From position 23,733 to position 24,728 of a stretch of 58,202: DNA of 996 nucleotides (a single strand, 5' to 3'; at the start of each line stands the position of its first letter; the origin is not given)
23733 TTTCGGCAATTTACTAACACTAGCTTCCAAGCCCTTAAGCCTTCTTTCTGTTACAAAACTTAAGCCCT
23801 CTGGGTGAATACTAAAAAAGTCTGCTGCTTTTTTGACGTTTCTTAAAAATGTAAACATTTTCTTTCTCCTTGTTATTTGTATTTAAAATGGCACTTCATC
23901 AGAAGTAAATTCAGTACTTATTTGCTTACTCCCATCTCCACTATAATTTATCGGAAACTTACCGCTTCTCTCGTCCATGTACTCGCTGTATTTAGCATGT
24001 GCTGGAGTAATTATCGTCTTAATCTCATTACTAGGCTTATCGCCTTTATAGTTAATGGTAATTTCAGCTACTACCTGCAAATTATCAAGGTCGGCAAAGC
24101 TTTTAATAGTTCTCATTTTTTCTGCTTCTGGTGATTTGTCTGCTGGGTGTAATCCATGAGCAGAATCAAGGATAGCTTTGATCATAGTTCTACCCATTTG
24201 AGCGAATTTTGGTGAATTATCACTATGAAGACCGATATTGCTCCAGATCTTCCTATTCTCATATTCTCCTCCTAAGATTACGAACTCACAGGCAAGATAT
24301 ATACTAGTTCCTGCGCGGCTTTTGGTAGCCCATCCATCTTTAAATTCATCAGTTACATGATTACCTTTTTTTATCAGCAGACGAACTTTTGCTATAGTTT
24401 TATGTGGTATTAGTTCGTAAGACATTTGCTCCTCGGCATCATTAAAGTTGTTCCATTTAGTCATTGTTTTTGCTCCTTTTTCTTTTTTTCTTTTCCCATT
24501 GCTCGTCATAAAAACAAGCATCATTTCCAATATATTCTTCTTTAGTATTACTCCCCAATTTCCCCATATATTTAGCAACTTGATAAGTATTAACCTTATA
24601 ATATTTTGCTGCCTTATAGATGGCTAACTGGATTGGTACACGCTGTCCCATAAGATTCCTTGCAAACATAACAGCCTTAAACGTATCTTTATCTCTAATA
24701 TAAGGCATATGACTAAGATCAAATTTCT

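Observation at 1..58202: The window closes on itself: a complete ~58.08-kb phage-plasmid-like replicon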

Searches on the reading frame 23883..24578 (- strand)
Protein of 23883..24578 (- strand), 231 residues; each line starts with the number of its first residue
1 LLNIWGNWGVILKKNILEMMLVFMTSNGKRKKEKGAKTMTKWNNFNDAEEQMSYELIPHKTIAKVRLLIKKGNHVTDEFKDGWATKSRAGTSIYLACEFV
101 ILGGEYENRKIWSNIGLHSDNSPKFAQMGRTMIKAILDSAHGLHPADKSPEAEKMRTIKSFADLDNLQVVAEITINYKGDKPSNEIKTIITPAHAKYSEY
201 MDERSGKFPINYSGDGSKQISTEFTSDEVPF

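Call 22: search_protein_families(library=pfam, max_evalue=0.01, proteins=[window:23883-24578:-])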
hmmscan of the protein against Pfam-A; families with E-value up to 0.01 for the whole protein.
window:23883-24578:- (231 aa): 0 families

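Call 62: search_protein_families(library=phrogs, max_evalue=0.01, proteins=[window:23883-24578:-])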
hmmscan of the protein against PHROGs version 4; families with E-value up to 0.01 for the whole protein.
window:23883-24578:- (231 aa): 2 families
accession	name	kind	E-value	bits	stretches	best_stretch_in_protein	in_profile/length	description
phrog_2300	-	unknown function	1.7e-31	111.3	1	35-202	21-171/347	-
phrog_7778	-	DNA, RNA and nucleotide metabolism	0.0051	17.6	1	86-126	54-93/162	single strand DNA binding protein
